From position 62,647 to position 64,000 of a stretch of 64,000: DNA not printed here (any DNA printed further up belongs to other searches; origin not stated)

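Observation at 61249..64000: Unusual three-gene operon: SDR reductase fused to an intact NadR kinase domain, then NadR-like NMNAT with a dead kinase P-loop, then a membrane-anchored EndoU-like RNase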

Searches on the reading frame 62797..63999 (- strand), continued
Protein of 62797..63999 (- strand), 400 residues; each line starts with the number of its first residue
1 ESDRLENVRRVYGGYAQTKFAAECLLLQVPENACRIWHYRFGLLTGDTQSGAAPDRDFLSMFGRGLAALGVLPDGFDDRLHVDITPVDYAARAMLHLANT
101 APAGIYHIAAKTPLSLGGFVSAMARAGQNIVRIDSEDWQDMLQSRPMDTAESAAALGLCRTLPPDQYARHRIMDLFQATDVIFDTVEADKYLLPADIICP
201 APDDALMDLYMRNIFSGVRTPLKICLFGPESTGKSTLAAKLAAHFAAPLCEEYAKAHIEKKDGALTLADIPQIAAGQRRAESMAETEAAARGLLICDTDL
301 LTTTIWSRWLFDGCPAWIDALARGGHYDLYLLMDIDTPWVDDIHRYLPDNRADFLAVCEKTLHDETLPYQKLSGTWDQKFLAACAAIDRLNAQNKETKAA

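Call 76: search_protein_families(library=pfam, proteins=[P0244, P0246, P0254, P0302, P0320, P0309, P0241, P0243], max_evalue=0.00001)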
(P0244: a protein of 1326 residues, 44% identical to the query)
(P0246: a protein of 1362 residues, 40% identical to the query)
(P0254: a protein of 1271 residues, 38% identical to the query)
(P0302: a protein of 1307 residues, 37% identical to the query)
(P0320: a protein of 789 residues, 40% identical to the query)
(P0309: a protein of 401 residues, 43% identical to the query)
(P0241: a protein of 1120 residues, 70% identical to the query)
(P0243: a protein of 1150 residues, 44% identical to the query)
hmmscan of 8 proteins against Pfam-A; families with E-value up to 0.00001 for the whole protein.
P0244 (1326 aa): 9 families
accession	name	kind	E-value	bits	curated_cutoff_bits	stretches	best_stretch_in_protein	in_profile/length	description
PF00501.34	AMP-binding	-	4.6e-59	200.6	29.9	2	122-319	162-384/384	AMP-binding enzyme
PF07993.18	NAD_binding_4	-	1.2e-56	192.2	20.1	1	564-798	1-258/258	Male sterility protein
PF13521.12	AAA_28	-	2.8e-32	112.6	27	1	1157-1310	1-164/164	AAA domain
PF01370.27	Epimerase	-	6.1e-13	49.2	20.9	1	563-769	2-192/240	NAD dependent epimerase/dehydratase family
PF04321.23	RmlD_sub_bind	-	8.2e-09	35.4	27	1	563-819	4-219/287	RmlD substrate binding domain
PF01073.25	3Beta_HSD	-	2.2e-08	33.9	22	1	564-732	2-156/280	3-beta hydroxysteroid dehydrogenase/isomerase family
PF13193.12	AMP-binding_C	-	8.1e-08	33.5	24.5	1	373-444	1-76/76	AMP-binding enzyme C-terminal domain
PF13460.12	NAD_binding_10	-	1.4e-07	32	27.2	1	566-749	1-147/184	NAD(P)H-binding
PF16363.11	GDP_Man_Dehyd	-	2.6e-07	30.9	27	1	563-751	1-182/332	GDP-mannose 4,6 dehydratase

P0246 (1362 aa): 7 families
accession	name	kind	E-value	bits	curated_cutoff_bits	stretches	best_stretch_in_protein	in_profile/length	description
PF00501.34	AMP-binding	-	3.6e-69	233.8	29.9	1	12-351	1-383/384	AMP-binding enzyme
PF07993.18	NAD_binding_4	-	6.9e-58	196.3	20.1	1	625-864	1-257/258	Male sterility protein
PF13521.12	AAA_28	-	1.9e-34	119.7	27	1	1171-1336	1-164/164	AAA domain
PF00550.31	PP-binding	-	5.1e-09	36.7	20.8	1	505-568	1-67/67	Phosphopantetheine attachment site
PF13193.12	AMP-binding_C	-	4.5e-08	34.3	24.5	1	406-478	1-76/76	AMP-binding enzyme C-terminal domain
PF01370.27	Epimerase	-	5.2e-07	29.8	20.9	1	623-838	1-194/240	NAD dependent epimerase/dehydratase family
PF04321.23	RmlD_sub_bind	-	2.5e-06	27.2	27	0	622-939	2-270/287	RmlD substrate binding domain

P0254 (1271 aa): 6 families
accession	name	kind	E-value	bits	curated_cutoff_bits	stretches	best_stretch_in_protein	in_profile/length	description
PF00501.34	AMP-binding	-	1.4e-60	205.6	29.9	1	10-368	4-383/384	AMP-binding enzyme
PF07993.18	NAD_binding_4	-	2.2e-51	175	20.1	1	658-899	1-258/258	Male sterility protein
PF13521.12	AAA_28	-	1.7e-25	90.6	27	1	1061-1249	2-164/164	AAA domain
PF01370.27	Epimerase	-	1.2e-10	41.7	20.9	1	657-853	2-176/240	NAD dependent epimerase/dehydratase family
PF01073.25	3Beta_HSD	-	2.5e-07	30.4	22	1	657-831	1-157/280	3-beta hydroxysteroid dehydrogenase/isomerase family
PF13193.12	AMP-binding_C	-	1.1e-06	29.9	24.5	1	421-511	1-76/76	AMP-binding enzyme C-terminal domain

P0302 (1307 aa): 4 families
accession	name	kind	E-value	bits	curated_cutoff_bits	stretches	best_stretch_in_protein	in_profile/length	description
PF00501.34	AMP-binding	-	7.1e-47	160.5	29.9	1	9-320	3-384/384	AMP-binding enzyme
PF13521.12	AAA_28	-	4.2e-30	105.6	27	1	1122-1276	1-164/164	AAA domain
PF07993.18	NAD_binding_4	-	5.6e-28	98.2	20.1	1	631-860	1-257/258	Male sterility protein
PF01370.27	Epimerase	-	2.3e-07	30.9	20.9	1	630-815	2-176/240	NAD dependent epimerase/dehydratase family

P0320 (789 aa): 2 families
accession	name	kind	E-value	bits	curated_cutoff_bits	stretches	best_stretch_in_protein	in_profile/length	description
PF01467.32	CTP_transf_like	-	1.9e-38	132.1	21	2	36-212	1-131/133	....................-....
PF13521.12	AAA_28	-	1.4e-36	126.6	27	1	613-767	1-164/164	AAA domain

P0309 (401 aa): 2 families
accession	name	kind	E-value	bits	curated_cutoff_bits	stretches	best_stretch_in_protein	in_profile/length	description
PF13521.12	AAA_28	-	2.8e-33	115.9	27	1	233-388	1-164/164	AAA domain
PF11823.13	Se_S_carrier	-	4.7e-07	29.6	25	1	16-69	2-51/69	Putative Se/S carrier protein-like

P0241 (1120 aa): 6 families
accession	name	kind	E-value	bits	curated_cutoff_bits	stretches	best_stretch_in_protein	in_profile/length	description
PF00501.34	AMP-binding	-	1e-53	183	29.9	1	11-322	3-384/384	AMP-binding enzyme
PF07993.18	NAD_binding_4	-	6.9e-46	156.9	20.1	1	578-819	1-258/258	Male sterility protein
PF13521.12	AAA_28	-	4e-28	99.1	27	1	948-1102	1-164/164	AAA domain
PF13193.12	AMP-binding_C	-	3.9e-09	37.7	24.5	1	376-446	1-76/76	AMP-binding enzyme C-terminal domain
PF00550.31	PP-binding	-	3.9e-07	30.6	20.8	1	476-533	5-65/67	Phosphopantetheine attachment site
PF01370.27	Epimerase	-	2.9e-06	27.3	20.9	1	576-773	1-176/240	NAD dependent epimerase/dehydratase family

P0243 (1150 aa): 7 families
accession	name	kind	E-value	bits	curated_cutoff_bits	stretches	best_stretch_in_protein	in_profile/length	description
PF00501.34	AMP-binding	-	8.1e-66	222.8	29.9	1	8-330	1-383/384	AMP-binding enzyme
PF07993.18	NAD_binding_4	-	4.8e-59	200.1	20.1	1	600-839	1-256/258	Male sterility protein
PF13521.12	AAA_28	-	1.4e-37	129.9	27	1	975-1129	1-164/164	AAA domain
PF01370.27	Epimerase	-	1e-12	48.5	20.9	1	598-795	1-176/240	NAD dependent epimerase/dehydratase family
PF00550.31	PP-binding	-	1.3e-08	35.4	20.8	1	493-551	6-67/67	Phosphopantetheine attachment site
PF13193.12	AMP-binding_C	-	4.6e-07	31.1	24.5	1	385-462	1-76/76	AMP-binding enzyme C-terminal domain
PF02719.21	Polysacc_synt_2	-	2.8e-06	27.2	20.2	1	598-735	1-131/293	Polysaccharide biosynthesis protein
